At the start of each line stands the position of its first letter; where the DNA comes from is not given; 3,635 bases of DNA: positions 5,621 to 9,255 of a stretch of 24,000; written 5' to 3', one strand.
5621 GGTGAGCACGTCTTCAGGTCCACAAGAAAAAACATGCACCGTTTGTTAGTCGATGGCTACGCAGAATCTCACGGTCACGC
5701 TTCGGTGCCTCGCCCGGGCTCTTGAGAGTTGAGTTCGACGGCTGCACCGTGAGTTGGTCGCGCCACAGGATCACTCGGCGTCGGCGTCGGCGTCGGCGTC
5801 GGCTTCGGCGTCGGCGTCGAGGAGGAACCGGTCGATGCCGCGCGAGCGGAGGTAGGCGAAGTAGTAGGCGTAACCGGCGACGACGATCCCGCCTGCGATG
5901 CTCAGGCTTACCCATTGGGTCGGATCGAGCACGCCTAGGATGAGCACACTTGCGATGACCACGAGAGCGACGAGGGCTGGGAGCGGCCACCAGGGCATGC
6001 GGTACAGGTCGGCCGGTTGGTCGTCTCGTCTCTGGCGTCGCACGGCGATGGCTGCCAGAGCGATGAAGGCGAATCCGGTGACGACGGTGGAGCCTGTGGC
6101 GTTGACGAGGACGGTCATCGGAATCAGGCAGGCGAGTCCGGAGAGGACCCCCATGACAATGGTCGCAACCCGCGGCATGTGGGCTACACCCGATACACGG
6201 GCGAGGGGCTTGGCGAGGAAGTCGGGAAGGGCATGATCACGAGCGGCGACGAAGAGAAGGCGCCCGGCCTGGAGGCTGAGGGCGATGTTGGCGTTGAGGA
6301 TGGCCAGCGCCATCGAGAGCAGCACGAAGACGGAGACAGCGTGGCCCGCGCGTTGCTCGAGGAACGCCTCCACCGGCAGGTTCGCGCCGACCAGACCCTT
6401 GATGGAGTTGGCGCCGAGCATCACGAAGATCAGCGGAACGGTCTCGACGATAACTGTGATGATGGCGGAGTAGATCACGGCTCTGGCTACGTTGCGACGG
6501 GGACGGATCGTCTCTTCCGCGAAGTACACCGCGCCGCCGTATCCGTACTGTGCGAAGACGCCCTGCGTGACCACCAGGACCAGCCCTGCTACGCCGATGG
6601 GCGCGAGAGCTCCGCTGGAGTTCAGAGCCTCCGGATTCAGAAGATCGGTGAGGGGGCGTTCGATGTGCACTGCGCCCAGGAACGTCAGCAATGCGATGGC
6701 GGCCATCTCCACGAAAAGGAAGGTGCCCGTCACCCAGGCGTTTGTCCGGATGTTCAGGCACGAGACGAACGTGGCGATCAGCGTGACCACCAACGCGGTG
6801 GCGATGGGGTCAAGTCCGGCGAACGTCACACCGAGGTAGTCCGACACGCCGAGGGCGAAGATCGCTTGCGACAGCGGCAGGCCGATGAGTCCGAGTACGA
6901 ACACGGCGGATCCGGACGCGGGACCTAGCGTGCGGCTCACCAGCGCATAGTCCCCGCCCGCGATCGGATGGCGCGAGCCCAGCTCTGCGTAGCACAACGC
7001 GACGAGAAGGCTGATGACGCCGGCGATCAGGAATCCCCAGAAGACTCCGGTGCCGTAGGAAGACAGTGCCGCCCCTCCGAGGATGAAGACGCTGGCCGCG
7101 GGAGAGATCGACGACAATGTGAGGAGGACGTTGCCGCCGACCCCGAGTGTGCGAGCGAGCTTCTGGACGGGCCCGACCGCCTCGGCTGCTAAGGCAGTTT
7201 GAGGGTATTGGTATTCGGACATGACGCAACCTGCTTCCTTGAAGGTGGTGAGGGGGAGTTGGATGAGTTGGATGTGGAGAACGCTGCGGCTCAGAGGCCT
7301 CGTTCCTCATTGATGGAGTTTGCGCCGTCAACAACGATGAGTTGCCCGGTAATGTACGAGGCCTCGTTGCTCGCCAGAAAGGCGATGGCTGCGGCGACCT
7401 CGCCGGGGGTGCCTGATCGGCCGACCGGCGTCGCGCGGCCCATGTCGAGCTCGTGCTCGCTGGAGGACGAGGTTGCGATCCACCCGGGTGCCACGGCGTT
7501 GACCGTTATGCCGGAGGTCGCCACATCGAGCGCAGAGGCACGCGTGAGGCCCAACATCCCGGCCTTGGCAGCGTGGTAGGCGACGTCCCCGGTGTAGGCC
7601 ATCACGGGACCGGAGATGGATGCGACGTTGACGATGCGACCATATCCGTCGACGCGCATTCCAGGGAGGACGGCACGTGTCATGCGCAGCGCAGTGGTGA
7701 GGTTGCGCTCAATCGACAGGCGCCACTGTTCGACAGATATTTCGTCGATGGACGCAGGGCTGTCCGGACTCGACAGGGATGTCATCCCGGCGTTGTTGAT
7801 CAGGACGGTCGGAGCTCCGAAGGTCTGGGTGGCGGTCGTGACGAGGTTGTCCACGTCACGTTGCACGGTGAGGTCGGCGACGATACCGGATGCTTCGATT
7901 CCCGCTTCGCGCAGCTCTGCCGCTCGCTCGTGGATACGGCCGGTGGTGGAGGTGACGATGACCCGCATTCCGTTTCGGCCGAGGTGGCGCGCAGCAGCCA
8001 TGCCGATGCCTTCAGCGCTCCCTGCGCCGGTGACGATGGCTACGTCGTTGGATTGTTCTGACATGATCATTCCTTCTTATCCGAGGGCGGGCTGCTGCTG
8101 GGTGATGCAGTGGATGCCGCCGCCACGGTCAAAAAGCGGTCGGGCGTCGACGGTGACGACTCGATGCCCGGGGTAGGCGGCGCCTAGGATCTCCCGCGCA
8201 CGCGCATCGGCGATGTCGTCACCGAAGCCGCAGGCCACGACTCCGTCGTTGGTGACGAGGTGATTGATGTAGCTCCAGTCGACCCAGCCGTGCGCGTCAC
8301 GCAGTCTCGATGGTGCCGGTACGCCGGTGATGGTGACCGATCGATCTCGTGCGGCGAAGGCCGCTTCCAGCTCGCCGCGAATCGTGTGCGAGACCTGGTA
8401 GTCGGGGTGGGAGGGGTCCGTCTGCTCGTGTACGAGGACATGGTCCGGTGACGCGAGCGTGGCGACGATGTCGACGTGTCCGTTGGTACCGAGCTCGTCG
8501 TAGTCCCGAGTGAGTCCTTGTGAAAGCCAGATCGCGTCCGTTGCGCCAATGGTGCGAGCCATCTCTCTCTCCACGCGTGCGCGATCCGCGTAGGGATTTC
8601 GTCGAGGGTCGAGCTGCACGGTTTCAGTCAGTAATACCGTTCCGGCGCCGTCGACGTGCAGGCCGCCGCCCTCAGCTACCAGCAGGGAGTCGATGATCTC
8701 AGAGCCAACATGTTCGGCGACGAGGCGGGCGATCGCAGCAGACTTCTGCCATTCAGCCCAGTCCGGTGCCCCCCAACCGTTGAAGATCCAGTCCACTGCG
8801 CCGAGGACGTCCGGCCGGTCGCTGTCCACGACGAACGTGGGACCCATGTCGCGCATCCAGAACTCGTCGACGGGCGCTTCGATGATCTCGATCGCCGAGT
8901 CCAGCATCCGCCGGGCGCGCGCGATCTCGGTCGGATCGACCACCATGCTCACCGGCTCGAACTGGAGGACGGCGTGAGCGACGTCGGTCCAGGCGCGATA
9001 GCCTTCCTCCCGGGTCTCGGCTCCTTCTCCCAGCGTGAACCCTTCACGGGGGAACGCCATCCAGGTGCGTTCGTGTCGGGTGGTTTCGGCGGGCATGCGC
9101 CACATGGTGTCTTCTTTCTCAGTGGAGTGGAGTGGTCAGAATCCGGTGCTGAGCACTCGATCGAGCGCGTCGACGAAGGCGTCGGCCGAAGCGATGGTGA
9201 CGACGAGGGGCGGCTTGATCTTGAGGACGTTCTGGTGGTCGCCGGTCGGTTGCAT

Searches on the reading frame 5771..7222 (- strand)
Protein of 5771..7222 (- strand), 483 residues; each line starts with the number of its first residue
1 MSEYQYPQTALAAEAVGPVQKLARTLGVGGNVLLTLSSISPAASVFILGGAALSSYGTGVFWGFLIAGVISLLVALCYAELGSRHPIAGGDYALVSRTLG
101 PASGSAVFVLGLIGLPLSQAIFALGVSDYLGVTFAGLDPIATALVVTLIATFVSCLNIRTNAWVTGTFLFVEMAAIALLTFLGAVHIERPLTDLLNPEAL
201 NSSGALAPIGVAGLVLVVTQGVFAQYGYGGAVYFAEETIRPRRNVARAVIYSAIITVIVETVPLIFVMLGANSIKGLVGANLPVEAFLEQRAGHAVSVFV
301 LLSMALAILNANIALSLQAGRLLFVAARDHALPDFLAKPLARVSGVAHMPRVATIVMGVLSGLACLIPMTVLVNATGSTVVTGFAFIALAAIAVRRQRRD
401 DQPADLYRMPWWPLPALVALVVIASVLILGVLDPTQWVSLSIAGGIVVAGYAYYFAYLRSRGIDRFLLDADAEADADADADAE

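Call 9: search_protein_families(library=pfam, proteins=[window:5771-7222:-], max_evalue=0.001)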
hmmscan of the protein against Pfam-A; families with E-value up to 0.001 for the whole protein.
window:5771-7222:- (483 aa): 2 families
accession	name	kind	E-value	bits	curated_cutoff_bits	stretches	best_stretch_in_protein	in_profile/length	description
PF13520.12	AA_permease_2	-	8.8e-26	91.2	27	1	34-431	9-409/427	Amino acid permease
PF00324.27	AA_permease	-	1.5e-19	70.5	24.6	1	38-435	9-426/470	Amino acid permease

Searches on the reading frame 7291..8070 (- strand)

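Call 9: search_protein_families(library=pfam, proteins=[window:7291-8070:-], max_evalue=0.001)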
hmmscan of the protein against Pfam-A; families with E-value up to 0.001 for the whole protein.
window:7291-8070:- (259 aa): 4 families
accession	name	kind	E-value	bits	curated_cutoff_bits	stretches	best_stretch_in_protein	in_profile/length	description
PF13561.12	adh_short_C2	-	5.3e-51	173.9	27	1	15-249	1-233/236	Enoyl-(Acyl carrier protein) reductase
PF00106.31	adh_short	-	1.9e-44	151.9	26.6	1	10-205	2-189/195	short chain dehydrogenase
PF08659.16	KR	-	1.9e-06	28.3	22.6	1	16-176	6-160/180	KR domain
PF03853.21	YjeF_N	-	0.00027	21.4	24.9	1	4-58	22-75/169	YjeF-related protein N-terminus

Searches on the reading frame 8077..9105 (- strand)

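Call 9: search_protein_families(library=pfam, proteins=[window:8077-9105:-], max_evalue=0.001)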
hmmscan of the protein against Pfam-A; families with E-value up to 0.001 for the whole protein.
window:8077-9105:- (342 aa): 1 family
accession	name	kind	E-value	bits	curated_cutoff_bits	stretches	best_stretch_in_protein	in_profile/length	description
PF04371.20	PAD_porph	-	1.4e-96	324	25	1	3-339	1-321/321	Porphyromonas-type peptidyl-arginine deiminase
